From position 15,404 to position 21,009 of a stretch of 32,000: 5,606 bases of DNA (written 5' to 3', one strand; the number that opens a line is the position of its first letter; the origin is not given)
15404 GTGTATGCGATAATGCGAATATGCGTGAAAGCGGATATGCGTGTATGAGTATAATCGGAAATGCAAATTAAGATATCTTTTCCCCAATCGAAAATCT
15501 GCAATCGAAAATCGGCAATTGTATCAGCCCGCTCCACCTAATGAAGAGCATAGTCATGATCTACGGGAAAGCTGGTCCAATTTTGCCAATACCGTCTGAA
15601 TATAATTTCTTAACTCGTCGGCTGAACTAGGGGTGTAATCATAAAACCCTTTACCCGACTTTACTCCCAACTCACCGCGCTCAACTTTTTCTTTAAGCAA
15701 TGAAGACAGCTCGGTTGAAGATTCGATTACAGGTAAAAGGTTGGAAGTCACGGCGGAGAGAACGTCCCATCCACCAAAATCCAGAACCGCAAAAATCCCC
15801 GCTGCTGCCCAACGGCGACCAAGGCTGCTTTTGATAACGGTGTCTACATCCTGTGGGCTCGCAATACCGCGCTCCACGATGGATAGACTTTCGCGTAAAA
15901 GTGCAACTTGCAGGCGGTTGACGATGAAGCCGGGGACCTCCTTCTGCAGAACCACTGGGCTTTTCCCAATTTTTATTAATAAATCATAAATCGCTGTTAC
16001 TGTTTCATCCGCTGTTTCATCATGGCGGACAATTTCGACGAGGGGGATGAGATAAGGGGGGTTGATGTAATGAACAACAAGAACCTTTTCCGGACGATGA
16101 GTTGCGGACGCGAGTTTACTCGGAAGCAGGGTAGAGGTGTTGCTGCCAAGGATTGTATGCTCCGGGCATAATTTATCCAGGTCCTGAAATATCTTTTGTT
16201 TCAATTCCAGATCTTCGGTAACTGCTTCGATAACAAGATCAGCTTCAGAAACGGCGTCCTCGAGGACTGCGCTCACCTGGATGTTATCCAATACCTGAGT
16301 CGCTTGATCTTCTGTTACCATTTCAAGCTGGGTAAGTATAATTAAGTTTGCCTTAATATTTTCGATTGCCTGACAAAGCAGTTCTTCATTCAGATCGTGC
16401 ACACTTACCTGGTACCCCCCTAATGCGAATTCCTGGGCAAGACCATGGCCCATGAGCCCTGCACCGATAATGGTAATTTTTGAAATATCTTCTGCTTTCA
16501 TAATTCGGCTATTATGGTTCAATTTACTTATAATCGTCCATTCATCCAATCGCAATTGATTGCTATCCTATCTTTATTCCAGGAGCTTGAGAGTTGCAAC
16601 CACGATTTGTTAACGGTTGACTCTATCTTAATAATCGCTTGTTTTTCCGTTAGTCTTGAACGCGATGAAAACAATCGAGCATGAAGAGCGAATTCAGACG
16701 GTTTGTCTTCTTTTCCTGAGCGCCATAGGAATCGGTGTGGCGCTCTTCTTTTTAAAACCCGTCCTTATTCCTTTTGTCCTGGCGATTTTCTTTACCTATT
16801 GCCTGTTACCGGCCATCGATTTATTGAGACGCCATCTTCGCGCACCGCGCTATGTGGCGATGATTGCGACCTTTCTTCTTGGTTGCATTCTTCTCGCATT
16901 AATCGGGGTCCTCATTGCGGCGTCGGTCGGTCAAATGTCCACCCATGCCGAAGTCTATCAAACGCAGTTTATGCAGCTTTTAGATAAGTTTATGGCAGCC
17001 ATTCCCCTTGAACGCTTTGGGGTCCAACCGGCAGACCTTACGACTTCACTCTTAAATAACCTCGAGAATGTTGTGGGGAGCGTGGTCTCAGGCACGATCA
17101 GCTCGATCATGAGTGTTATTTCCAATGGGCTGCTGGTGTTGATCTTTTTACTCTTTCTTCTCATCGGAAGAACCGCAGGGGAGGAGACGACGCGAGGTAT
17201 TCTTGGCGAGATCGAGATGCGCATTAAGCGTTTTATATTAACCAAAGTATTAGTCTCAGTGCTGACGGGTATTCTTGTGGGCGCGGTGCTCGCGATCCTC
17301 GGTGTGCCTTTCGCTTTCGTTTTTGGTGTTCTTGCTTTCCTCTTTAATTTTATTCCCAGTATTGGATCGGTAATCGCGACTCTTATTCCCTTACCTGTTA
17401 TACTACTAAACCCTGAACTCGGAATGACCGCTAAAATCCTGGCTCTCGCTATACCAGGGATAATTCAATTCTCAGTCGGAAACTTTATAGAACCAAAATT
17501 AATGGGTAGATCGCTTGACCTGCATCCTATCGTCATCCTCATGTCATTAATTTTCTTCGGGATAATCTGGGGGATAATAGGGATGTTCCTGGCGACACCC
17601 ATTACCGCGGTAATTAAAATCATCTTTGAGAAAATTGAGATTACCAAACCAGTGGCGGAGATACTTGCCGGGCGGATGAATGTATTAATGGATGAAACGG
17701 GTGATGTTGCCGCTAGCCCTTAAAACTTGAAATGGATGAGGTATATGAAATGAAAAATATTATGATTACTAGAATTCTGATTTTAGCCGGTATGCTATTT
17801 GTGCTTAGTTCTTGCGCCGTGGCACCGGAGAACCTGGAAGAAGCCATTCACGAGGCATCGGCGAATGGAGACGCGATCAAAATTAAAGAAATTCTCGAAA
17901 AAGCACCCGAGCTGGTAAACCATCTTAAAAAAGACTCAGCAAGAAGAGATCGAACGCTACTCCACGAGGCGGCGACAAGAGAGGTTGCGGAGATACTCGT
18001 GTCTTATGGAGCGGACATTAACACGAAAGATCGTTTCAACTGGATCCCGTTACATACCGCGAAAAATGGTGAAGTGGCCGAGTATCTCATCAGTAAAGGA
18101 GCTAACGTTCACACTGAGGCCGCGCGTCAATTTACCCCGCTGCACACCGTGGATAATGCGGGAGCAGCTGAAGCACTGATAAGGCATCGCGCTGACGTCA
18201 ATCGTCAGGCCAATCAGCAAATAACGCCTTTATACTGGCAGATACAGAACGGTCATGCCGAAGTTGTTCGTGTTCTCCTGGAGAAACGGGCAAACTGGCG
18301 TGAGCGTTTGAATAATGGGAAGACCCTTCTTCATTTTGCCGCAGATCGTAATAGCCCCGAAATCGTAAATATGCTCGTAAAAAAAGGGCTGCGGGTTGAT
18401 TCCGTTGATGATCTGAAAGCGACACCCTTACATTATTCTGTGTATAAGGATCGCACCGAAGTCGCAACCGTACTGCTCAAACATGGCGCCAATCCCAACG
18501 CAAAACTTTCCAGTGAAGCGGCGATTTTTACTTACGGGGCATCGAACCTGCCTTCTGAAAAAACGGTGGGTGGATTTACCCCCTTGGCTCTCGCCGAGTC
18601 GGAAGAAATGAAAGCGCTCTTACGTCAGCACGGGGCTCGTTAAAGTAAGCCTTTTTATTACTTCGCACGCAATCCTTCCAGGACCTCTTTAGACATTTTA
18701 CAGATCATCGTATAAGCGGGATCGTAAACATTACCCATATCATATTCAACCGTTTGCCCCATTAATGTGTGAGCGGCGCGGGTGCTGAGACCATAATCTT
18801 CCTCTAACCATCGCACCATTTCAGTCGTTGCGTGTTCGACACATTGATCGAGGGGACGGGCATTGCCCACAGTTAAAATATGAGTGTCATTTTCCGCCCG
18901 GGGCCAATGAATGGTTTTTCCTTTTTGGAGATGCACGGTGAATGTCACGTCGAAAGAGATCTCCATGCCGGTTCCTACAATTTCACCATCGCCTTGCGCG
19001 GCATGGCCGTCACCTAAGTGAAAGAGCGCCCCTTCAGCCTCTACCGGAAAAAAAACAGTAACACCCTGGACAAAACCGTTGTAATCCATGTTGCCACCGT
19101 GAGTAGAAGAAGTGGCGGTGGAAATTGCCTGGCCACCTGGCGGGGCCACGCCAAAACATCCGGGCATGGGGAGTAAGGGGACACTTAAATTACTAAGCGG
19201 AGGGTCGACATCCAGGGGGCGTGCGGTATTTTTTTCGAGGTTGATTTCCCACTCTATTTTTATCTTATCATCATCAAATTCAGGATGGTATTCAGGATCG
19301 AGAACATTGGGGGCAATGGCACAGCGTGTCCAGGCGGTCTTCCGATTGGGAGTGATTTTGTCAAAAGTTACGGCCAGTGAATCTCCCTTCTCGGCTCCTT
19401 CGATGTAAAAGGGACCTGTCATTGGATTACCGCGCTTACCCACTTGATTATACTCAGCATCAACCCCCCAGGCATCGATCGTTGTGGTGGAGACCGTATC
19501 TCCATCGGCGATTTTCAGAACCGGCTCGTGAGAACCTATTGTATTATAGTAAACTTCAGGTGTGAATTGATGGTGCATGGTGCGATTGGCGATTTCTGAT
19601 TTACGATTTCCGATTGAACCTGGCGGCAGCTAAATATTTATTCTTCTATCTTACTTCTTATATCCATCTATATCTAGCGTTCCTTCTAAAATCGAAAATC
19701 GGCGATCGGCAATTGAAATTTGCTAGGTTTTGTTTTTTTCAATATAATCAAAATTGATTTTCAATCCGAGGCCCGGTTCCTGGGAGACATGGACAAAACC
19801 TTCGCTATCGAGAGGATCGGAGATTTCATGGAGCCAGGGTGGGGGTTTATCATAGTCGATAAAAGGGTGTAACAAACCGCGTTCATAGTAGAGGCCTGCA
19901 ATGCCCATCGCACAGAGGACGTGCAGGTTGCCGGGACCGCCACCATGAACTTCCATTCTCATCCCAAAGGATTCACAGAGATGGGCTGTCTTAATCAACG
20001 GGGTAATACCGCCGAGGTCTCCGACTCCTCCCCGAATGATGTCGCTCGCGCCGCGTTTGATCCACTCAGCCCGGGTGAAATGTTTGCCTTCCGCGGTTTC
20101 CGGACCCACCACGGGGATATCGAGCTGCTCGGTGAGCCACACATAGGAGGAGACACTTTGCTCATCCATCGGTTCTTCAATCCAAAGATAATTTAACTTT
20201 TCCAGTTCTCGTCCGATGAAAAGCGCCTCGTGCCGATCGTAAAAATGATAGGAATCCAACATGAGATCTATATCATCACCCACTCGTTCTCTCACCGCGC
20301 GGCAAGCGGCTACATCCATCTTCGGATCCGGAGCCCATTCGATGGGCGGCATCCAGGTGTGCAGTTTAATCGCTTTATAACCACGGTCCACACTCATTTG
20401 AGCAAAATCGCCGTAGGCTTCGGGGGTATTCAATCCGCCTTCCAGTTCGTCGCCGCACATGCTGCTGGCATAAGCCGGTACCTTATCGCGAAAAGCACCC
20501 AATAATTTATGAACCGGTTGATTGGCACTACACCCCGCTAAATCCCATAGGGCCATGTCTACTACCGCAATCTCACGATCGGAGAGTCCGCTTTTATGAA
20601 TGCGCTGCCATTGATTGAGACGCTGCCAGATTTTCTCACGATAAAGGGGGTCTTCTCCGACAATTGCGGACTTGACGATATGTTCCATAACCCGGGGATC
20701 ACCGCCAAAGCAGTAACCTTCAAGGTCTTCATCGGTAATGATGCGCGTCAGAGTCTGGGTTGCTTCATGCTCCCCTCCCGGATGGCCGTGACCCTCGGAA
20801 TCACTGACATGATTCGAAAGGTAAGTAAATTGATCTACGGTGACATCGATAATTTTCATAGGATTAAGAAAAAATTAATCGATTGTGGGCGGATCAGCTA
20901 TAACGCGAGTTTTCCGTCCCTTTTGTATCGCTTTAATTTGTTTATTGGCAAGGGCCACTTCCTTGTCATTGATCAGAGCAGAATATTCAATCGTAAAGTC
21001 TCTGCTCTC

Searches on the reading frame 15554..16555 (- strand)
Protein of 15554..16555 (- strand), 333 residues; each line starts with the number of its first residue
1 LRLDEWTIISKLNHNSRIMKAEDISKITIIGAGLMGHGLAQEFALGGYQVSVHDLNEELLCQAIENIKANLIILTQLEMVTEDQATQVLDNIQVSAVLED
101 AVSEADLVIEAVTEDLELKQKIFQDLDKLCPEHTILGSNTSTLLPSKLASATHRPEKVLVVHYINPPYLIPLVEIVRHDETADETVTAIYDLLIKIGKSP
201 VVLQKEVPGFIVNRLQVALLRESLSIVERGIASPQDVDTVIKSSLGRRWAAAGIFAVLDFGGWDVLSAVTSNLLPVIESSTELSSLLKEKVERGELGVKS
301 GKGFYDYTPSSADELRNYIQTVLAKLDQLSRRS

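Call 5: search_protein_families(library=pfam, proteins=[window:15554-16555:-], max_evalue=0.001)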
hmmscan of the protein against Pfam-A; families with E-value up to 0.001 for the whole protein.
window:15554-16555:- (333 aa): 6 families
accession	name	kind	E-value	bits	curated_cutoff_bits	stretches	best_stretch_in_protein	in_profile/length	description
PF02737.24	3HCDH_N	-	1.9e-60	204.3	22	1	26-205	1-178/180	3-hydroxyacyl-CoA dehydrogenase, NAD binding domain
PF00725.27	3HCDH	-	1.9e-20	73.6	22.1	1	209-307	1-97/97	3-hydroxyacyl-CoA dehydrogenase, C-terminal domain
PF03446.21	NAD_binding_2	-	1.8e-07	31.7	21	1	26-135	1-89/161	NAD binding domain of 6-phosphogluconate dehydrogenase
PF03807.23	F420_oxidored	-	5.4e-05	24.2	21.6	1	26-82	1-59/94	NADP oxidoreductase coenzyme F420-dependent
PF01210.29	NAD_Gly3P_dh_N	-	0.00022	21.7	23.1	1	26-135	1-98/158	NAD-dependent glycerol-3-phosphate dehydrogenase N-terminus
PF07992.20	Pyr_redox_2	-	0.00027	20.9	26.1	1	9-112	127-235/291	Pyridine nucleotide-disulphide oxidoreductase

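Call 56: search_protein_families(library=ncbifam, proteins=[window:15554-16555:-], max_evalue=0.001)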
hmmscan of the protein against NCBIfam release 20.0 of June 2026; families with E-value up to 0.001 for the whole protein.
window:15554-16555:- (333 aa): 26 families (the best 25 are shown)
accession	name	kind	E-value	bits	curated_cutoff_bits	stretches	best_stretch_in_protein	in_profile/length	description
NF004783.0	PRK06129.1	equivalog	1.4e-72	244.8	347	1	25-259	3-237/315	3-hydroxyacyl-CoA dehydrogenase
NF042925.1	FHMPC_DH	equivalog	3.1e-71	240.2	500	1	26-317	2-290/304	5-formyl-3-hydroxy-2-methylpyridine 4-carboxylate 5-dehydrogenase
NF004474.0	PRK05808.1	subfamily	1.6e-69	234.3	408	1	23-307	2-282/283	3-hydroxybutyryl-CoA dehydrogenase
NF006125.0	PRK08269.1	equivalog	2.2e-69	234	427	1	22-328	3-314/334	3-hydroxybutyryl-CoA dehydrogenase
NF006143.0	PRK08293.1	equivalog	2.9e-69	233.6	312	1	22-308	2-288/291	3-hydroxyacyl-CoA dehydrogenase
NF006124.0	PRK08268.1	subfamily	1.1e-65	222.6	508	1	21-313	4-293/507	3-hydroxyacyl-CoA dehydrogenase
NF006722.0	PRK09260.1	equivalog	2.6e-61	207.4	429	1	24-310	2-284/289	3-hydroxyacyl-CoA dehydrogenase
NF005715.0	PRK07530.1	equivalog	9e-57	192.7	420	1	23-308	3-284/292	3-hydroxybutyryl-CoA dehydrogenase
TIGR02279.1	PaaC-3OHAcCoADH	equivalog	9e-55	186.4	669.4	1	25-310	6-288/503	3-hydroxyacyl-CoA dehydrogenase PaaH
NF004699.0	PRK06035.1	equivalog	8.6e-53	179.4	500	1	22-275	1-252/294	3-hydroxyacyl-CoA dehydrogenase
NF005716.0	PRK07531.1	equivalog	2.4e-52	178.3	592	1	24-257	4-233/495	carnitine 3-dehydrogenase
NF005875.0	PRK07819.1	subfamily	5e-52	177.1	319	1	22-307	3-286/287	3-hydroxybutyryl-CoA dehydrogenase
NF008727.0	PRK11730.1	equivalog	1.1e-48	166.1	870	1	17-313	306-598/717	fatty acid oxidation complex subunit alpha FadB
NF008363.0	PRK11154.1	equivalog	1.5e-46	158.8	869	1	17-317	303-596/708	fatty acid oxidation complex subunit alpha FadJ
TIGR02441.1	fa_ox_alpha_mit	equivalog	2.3e-45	154.9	964.65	1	21-326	332-634/737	fatty acid oxidation complex subunit alpha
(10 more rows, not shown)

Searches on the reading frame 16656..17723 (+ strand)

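Call 5: search_protein_families(library=pfam, proteins=[window:16656-17723:+], max_evalue=0.001)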
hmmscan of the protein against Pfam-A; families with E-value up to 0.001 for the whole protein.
window:16656-17723:+ (355 aa): 1 family
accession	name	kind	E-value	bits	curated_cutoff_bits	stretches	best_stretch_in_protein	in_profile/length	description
PF01594.21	AI-2E_transport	-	9.2e-51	173.4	34.3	1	18-327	3-326/327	AI-2E family transporter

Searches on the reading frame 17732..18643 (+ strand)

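Call 5: search_protein_families(library=pfam, proteins=[window:17732-18643:+], max_evalue=0.001)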
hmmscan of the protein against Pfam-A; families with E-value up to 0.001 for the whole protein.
window:17732-18643:+ (303 aa): 7 families
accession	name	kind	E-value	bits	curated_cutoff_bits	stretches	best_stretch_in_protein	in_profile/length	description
PF12796.13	Ank_2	-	5e-54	181.3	27.3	6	144-225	8-89/90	Ankyrin repeats (3 copies)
PF00023.36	Ank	-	1.2e-36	123.1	21.1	3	231-258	4-31/33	Ankyrin repeat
PF13637.12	Ank_4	-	9e-24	83.5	22.7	2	168-216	2-50/50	Ankyrin repeats (many copies)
PF13857.12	Ank_5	-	1.2e-20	73.7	27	2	149-200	1-53/56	Ankyrin repeats (many copies)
PF13606.12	Ank_3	-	5.1e-20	69.6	22.3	0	195-220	1-26/30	Ankyrin repeat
PF23745.1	ANK_LRRK2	-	1.2e-06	28.8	27.5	0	142-218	43-115/130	LRRK2 ANK repeat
PF24521.3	Ank_KRIT1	-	0.00036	20.7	80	0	156-210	78-132/149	KRIT1 ankyrin-repeats domain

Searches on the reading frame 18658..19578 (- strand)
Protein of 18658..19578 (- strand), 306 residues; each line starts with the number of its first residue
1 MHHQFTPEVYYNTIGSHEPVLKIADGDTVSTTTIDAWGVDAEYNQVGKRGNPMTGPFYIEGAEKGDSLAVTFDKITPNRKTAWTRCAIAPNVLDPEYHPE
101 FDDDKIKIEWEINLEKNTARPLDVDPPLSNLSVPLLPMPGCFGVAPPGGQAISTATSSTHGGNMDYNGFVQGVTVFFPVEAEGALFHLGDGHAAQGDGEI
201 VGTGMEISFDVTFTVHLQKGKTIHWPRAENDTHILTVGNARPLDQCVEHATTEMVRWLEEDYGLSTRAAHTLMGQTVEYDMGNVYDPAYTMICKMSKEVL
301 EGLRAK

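Call 5: search_protein_families(library=pfam, proteins=[window:18658-19578:-], max_evalue=0.001)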
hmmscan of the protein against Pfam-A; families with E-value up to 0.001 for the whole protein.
window:18658-19578:- (306 aa): 1 family
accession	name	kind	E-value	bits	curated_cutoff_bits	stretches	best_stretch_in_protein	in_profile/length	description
PF03069.20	FmdA_AmdA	-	1.5e-25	90.3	27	2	150-223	199-273/373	Acetamidase/Formamidase family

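Call 56: search_protein_families(library=ncbifam, proteins=[window:18658-19578:-], max_evalue=0.001)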
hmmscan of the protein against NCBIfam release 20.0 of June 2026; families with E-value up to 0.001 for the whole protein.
window:18658-19578:- (306 aa): 1 family
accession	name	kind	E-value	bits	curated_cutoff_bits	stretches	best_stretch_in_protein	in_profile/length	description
NF045496.1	FormamaseFmdA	equivalog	4.5e-12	45.4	500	1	151-220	211-281/407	formamidase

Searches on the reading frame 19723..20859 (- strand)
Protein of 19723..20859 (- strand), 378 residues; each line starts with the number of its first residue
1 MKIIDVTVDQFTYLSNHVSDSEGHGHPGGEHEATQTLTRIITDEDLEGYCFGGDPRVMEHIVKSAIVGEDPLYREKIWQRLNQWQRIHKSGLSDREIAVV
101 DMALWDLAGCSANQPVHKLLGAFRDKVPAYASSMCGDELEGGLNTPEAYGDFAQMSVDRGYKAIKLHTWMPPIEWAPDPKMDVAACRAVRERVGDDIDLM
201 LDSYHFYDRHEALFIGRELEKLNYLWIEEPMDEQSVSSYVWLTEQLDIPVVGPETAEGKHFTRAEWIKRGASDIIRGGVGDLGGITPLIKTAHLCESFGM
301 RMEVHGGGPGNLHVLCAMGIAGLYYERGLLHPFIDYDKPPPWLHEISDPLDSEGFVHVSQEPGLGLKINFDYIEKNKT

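Call 6: search_protein_families(library=pfam, proteins=[window:19723-20859:-], max_evalue=0.001)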
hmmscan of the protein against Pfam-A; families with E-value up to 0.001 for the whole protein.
window:19723-20859:- (378 aa): 2 families
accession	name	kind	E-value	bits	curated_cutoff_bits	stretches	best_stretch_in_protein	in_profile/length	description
PF13378.12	MR_MLE_C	-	1.1e-44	153.3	29.4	1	151-370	4-217/219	Enolase C-terminal domain-like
PF02746.21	MR_MLE_N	-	5.6e-07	30.2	22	1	60-121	61-117/117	Mandelate racemase / muconate lactonizing enzyme, N-terminal domain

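Call 31: search_protein_families(library=ncbifam, proteins=[window:19723-20859:-], max_evalue=0.001)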
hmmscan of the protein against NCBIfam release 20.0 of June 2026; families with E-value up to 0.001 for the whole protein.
window:19723-20859:- (378 aa): 10 families
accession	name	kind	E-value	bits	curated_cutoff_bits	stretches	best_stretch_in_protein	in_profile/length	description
NF047820.1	TalGalacDh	equivalog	7.8e-41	140.2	500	1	62-367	72-355/371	L-talarate/galactarate dehydratase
NF040866.1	AraD_Arch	equivalog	6.7e-33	114.2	650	1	57-374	63-367/372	arabinonate dehydratase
NF040790.2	glucon_galact_dh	equivalog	7.6e-33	113.9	750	1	95-377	92-370/390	bifunctional D-gluconate/D-galactonate dehydratase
NF010624.0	PRK14017.1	equivalog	4.9e-30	104.9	311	1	62-376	48-360/382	galactonate dehydratase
NF043051.1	ManoateDhtManD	equivalog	2.6e-29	102.3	550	2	186-374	195-381/403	D-mannonate dehydratase ManD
NF011654.0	PRK15072.1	subfamily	7.2e-26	91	430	2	57-174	47-156/404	D-galactonate dehydratase family protein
NF011968.0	PRK15440.1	equivalog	1.1e-25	90.3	393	1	61-372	89-387/395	L-rhamnonate dehydratase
TIGR02534.1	mucon_cyclo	subfamily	6.8e-13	48.4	334.95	1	98-375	101-364/368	muconate/chloromuconate family cycloisomerase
TIGR01928.1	menC_lowGC_arch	equivalog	1.3e-09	37.6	200.65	1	79-304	70-280/325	o-succinylbenzoate synthase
NF043002.1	HProlDhtase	equivalog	2.3e-09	36.6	500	1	63-373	73-359/366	cis-3-hydroxy-L-proline dehydratase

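Call 79: search_solved_structures(query=window:19723-20859:-, max_evalue=1e-20)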
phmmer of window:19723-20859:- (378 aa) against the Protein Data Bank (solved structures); distinct sequences matched with E-value up to 1e-20: 22.
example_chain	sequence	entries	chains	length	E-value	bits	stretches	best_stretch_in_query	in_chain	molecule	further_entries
1rvk_A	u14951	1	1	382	1.1e-143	482.5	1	3-377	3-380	isomerase/lactonizing enzyme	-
4hcd_A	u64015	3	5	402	1.3e-143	482.2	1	3-377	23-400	Isomerase/lactonizing enzyme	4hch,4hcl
4mmw_A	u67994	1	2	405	1.3e-143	482.2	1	3-377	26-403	Isomerase/lactonizing enzyme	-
2og9_A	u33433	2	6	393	2.9e-31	112.3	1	62-317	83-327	Mandelate racemase/muconate lactonizing enzyme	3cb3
3sjn_A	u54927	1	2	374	1.2e-30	110.2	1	62-375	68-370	Mandelate racemase/muconate lactonizing protein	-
2pp0_A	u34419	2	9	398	1.4e-30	110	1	63-319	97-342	L-talarate/Galactarate Dehydratase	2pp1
2pp3_A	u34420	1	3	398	1.9e-30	109.6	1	63-319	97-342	L-talarate/galactarate dehydratase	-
4ggb_A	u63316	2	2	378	4.9e-27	98.3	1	61-373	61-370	Putative uncharacterized protein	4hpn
3bjs_A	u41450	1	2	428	2.6e-26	95.9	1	38-375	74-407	Mandelate racemase/muconate lactonizing enzyme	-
3mqt_A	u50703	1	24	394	4.9e-26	95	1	61-375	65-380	Mandelate racemase/muconate lactonizing protein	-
2qq6_A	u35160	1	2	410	2.3e-25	92.8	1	43-370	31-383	Mandelate racemase/muconate lactonizing enzyme-like protein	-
3stp_A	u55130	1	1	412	4.5e-25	91.9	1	62-371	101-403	Galactonate dehydratase, putative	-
3ssz_A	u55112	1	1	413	8.4e-25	91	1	65-372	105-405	Mandelate racemase/muconate lactonizing enzyme, N-terminal domain protein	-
3ozm_A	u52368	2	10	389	1.4e-24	90.3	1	55-374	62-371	Putative mandelate racemase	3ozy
3h12_A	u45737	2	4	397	1.4e-24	90.2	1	55-374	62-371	mandelate racemase | Putative mandelate racemase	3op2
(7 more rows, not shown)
